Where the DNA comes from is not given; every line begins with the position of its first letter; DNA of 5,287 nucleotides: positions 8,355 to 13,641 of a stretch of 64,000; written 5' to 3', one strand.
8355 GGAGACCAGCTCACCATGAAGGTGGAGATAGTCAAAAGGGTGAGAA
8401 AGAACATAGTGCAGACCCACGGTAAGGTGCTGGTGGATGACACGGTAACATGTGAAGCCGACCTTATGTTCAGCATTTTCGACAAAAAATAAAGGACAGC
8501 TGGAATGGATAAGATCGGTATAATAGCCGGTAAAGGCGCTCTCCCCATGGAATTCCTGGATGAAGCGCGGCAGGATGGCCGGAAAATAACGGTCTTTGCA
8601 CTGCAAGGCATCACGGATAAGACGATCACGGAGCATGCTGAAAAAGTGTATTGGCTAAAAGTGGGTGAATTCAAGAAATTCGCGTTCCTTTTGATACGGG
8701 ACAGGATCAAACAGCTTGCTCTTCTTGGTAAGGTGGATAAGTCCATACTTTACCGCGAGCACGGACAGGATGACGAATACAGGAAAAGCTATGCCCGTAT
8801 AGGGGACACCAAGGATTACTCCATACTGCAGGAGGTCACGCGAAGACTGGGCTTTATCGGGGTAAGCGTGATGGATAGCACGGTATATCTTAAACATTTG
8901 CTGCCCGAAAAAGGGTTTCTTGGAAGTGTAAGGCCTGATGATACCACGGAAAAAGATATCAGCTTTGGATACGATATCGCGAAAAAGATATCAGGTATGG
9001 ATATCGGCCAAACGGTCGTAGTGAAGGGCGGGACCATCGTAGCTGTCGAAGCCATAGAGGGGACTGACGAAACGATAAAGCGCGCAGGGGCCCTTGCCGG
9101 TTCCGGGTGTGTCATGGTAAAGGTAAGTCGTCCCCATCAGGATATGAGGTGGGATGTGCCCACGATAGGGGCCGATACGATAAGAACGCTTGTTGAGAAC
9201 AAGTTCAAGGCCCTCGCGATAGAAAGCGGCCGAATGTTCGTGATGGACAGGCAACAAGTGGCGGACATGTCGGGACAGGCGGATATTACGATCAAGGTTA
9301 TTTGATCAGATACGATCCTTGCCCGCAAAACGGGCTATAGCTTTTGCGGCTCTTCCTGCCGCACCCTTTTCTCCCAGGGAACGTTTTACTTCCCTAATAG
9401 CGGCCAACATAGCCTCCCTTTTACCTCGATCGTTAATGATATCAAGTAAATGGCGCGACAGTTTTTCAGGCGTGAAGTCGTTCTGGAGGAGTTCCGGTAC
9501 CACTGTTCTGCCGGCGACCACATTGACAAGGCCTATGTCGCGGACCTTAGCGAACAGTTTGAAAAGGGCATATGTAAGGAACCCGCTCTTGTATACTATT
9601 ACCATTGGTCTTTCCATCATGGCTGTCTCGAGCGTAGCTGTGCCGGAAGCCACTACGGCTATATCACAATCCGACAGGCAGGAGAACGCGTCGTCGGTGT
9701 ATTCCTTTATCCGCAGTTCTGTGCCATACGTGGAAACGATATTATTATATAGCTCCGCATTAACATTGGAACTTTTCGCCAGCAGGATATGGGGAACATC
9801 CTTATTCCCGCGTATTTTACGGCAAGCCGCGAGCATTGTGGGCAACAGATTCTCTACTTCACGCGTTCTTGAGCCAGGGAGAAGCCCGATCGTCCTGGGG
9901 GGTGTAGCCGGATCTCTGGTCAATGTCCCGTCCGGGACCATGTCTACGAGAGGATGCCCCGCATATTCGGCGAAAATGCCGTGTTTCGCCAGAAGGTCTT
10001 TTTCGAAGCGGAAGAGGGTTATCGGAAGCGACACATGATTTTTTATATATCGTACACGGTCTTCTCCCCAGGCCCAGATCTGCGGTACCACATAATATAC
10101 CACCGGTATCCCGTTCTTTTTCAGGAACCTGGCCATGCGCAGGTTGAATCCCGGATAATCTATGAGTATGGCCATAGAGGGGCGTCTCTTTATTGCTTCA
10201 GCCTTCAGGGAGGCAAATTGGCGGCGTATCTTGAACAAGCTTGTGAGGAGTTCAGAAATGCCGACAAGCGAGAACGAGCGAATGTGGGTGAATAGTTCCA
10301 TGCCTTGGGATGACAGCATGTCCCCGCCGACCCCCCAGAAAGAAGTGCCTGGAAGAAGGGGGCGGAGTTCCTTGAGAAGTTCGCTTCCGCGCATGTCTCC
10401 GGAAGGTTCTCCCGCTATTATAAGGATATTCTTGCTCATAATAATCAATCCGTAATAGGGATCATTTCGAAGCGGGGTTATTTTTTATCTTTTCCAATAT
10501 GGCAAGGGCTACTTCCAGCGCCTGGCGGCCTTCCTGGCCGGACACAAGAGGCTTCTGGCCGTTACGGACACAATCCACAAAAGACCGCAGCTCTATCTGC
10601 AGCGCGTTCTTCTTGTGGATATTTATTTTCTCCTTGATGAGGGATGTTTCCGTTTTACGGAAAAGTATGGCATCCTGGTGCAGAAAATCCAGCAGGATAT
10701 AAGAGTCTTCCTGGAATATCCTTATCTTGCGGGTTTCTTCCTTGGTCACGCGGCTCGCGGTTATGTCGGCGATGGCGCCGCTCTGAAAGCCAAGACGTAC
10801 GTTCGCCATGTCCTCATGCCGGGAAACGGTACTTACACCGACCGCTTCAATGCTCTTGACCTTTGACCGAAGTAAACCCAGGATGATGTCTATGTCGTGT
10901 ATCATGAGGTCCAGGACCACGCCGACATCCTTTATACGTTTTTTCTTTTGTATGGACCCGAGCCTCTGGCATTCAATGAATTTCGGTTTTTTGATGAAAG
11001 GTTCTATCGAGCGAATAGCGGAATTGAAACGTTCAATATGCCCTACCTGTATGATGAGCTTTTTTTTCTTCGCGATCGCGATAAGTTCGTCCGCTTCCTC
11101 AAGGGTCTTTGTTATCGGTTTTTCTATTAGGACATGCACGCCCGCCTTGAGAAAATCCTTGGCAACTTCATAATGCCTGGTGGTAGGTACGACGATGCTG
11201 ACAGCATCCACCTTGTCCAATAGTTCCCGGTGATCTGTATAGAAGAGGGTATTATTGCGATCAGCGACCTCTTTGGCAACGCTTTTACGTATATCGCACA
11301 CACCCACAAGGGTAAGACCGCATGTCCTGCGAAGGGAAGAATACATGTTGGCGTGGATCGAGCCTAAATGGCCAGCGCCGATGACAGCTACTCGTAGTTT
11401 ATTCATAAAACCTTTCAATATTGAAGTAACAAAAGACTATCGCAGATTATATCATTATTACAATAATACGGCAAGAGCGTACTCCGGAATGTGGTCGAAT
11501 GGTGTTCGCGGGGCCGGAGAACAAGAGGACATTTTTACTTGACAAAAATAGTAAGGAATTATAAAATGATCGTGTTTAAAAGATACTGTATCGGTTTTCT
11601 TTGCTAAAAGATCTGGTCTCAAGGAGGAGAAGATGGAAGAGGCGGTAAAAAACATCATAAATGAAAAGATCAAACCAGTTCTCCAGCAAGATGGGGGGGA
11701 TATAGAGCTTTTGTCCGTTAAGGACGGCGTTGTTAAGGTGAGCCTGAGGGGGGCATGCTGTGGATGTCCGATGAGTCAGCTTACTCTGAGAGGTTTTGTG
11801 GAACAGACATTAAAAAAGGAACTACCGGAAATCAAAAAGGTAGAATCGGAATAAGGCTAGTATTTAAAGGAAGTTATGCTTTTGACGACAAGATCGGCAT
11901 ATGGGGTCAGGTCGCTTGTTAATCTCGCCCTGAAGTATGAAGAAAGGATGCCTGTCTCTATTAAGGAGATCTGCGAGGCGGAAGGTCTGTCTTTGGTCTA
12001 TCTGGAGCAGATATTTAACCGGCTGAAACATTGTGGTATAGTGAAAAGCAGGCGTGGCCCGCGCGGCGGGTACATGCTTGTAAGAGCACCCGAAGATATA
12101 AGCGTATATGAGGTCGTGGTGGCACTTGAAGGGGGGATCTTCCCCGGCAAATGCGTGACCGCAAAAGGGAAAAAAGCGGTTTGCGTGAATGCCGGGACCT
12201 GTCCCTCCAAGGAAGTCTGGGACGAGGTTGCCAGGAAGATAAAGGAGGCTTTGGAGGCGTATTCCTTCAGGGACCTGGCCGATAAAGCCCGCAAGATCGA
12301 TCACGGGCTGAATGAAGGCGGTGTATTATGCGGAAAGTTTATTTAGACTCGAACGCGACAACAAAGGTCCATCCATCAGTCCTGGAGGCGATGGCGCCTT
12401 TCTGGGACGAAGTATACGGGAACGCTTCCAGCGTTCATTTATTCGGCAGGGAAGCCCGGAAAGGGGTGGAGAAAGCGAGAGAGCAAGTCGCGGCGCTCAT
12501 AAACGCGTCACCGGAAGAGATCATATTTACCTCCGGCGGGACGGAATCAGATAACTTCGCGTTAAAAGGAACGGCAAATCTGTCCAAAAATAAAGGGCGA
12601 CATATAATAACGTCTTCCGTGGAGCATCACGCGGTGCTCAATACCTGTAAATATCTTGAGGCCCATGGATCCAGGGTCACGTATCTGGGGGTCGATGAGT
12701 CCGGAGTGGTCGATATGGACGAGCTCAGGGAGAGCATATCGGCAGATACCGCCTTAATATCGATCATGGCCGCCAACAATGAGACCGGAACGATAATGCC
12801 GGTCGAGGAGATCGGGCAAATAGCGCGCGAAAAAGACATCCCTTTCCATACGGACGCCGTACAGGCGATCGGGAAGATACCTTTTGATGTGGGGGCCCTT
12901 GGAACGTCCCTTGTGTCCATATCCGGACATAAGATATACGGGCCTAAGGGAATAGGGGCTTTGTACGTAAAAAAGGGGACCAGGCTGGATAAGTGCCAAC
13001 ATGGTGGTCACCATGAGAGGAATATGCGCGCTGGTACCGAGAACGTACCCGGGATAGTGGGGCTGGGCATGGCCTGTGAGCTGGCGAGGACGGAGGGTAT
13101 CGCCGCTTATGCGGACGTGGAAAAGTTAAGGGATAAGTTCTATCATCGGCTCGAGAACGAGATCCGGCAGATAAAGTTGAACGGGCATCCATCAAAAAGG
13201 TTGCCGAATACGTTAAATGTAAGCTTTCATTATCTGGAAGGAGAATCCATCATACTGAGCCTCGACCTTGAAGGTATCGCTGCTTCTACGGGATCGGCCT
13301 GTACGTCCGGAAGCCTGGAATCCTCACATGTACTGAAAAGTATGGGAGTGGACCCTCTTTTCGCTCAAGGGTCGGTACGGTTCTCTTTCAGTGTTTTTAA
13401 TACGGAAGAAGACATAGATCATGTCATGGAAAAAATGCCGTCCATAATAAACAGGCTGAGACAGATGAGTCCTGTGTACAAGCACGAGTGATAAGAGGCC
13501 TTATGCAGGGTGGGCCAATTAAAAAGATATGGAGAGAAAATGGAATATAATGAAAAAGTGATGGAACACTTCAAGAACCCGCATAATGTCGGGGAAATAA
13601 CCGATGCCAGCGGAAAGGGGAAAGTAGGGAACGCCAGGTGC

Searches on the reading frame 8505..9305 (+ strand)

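Call 79: search_protein_families(library=pfam, proteins=[window:8505-9305:+], max_evalue=0.00001)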
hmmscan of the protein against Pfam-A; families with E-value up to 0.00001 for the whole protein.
window:8505-9305:+ (266 aa): 2 families
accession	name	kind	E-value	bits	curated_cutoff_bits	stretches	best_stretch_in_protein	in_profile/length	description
PF06230.17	LpxI_C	-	5.5e-45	152.9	25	1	136-263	2-130/131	LpxI C-terminal domain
PF17930.7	LpxI_N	-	1.1e-26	93.7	25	1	3-132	1-129/129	LpxI N-terminal domain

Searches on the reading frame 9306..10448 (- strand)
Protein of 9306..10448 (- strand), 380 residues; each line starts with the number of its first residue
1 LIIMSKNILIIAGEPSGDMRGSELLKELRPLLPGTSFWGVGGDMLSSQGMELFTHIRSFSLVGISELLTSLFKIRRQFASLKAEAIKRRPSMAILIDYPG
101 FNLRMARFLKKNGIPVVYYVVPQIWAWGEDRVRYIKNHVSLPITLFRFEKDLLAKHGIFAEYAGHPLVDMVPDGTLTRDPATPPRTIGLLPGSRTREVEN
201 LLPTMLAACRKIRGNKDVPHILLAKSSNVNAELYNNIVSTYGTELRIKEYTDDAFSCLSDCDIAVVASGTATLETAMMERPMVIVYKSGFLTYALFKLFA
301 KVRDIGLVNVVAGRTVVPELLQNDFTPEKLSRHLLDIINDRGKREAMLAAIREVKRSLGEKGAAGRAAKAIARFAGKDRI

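Call 79: search_protein_families(library=pfam, proteins=[window:9306-10448:-], max_evalue=0.00001)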
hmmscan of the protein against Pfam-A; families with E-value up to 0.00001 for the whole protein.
window:9306-10448:- (380 aa): 1 family
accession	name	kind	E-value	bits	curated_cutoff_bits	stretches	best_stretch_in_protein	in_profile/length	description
PF02684.21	LpxB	-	6.4e-76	256.1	22.6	1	8-360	1-361/374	Lipid-A-disaccharide synthetase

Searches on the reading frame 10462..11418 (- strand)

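Call 79: search_protein_families(library=pfam, proteins=[window:10462-11418:-], max_evalue=0.00001)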
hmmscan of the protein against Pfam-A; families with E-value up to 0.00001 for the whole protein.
window:10462-11418:- (318 aa): 3 families
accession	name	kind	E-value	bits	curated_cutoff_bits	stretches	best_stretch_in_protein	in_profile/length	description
PF01408.29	GFO_IDH_MocA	-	2.1e-32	112.7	24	1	8-127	1-120/120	Oxidoreductase family, NAD-binding Rossmann fold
PF22725.1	GFO_IDH_MocA_C3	-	1.4e-11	44.9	27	1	163-235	41-117/124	GFO/IDH/MocA C-terminal domain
PF02894.22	GFO_IDH_MocA_C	-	2.9e-06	27.7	22.9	0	159-313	34-212/218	Oxidoreductase family, C-terminal alpha/beta domain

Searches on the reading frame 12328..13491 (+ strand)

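Call 79: search_protein_families(library=pfam, proteins=[window:12328-13491:+], max_evalue=0.00001)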
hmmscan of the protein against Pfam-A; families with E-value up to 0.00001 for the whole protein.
window:12328-13491:+ (387 aa): 4 families
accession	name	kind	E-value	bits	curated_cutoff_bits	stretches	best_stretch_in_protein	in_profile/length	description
PF00266.25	Aminotran_5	-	3.5e-93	313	21.5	1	4-365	1-370/371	Aminotransferase class-V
PF01212.27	Beta_elim_lyase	-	5.6e-10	39.4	27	1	12-177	8-169/288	Beta-eliminating lyase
PF01041.23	DegT_DnrJ_EryC1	-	5.6e-08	32.8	19.8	1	64-192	41-163/360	DegT/DnrJ/EryC1/StrS aminotransferase family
PF00155.27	Aminotran_1_2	-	8.5e-08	32.2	19.7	1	43-171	40-180/361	Aminotransferase class I and II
